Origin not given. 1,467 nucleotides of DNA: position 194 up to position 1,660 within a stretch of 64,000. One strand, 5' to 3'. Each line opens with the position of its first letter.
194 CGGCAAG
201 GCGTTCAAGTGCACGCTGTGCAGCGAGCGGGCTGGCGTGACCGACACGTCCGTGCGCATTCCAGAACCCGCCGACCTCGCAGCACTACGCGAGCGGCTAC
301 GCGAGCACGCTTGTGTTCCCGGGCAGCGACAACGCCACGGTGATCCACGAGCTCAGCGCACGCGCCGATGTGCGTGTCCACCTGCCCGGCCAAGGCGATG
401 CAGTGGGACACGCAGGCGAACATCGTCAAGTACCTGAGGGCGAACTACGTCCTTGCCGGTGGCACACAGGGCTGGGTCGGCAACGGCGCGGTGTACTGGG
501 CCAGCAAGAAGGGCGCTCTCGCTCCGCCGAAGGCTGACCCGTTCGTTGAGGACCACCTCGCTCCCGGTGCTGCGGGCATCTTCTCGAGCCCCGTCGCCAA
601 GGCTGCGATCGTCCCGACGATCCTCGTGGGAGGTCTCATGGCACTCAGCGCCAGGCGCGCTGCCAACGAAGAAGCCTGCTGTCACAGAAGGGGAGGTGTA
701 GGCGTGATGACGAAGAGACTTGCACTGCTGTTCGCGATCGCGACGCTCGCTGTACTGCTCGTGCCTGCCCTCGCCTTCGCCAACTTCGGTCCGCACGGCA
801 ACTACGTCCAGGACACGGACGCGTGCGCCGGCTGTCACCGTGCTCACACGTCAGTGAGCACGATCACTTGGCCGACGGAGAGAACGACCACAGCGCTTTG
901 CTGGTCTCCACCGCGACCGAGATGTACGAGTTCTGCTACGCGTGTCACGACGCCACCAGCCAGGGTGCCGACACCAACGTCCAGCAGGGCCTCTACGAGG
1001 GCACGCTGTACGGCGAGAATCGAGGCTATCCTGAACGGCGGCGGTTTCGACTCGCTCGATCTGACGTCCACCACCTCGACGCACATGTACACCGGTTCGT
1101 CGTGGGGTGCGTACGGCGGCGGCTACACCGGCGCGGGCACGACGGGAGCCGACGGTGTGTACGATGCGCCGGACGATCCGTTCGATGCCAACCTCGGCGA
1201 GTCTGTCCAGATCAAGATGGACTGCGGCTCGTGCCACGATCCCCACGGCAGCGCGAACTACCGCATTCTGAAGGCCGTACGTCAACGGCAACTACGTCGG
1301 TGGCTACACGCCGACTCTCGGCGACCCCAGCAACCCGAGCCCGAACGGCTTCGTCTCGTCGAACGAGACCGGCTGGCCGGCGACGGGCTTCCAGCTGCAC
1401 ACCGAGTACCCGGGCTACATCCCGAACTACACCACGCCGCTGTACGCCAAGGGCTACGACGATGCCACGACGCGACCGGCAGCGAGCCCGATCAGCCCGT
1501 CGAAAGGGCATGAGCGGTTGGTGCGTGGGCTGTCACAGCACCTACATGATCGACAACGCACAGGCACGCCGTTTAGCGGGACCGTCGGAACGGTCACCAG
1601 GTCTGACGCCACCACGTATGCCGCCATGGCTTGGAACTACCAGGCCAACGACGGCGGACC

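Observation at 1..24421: Hydrogenase plus multiheme-cytochrome island: candidate H2-linked extracellular electron-transfer pathway of a monoderm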

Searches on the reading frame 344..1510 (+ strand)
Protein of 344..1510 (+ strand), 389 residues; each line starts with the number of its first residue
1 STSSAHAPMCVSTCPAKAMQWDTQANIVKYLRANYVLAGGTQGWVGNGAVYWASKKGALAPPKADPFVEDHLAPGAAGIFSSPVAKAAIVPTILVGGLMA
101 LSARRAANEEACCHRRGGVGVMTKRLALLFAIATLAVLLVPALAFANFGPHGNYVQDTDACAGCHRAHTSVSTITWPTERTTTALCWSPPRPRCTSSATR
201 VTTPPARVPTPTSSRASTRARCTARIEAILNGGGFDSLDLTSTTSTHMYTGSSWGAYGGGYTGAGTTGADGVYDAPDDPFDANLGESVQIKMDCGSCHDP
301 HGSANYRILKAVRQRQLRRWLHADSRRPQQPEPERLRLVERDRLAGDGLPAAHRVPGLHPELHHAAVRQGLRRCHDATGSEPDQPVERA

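Call 9: search_protein_families(library=pfam, proteins=[window:344-1510:+], max_evalue=0.01)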
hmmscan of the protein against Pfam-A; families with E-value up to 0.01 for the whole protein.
window:344-1510:+ (389 aa): 3 families
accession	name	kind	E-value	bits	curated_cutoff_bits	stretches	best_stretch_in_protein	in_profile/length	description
PF09699.15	Paired_CXXCH_1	-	1.2e-10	41.4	20.6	1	292-311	7-26/41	Doubled CXXCH motif (Paired_CXXCH_1)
PF14537.11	Cytochrom_c3_2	-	0.0035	18.2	25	0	148-170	48-69/79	Cytochrome c3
PF00034.26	Cytochrom_C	-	0.0036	19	21.3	0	285-328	4-49/90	Cytochrome c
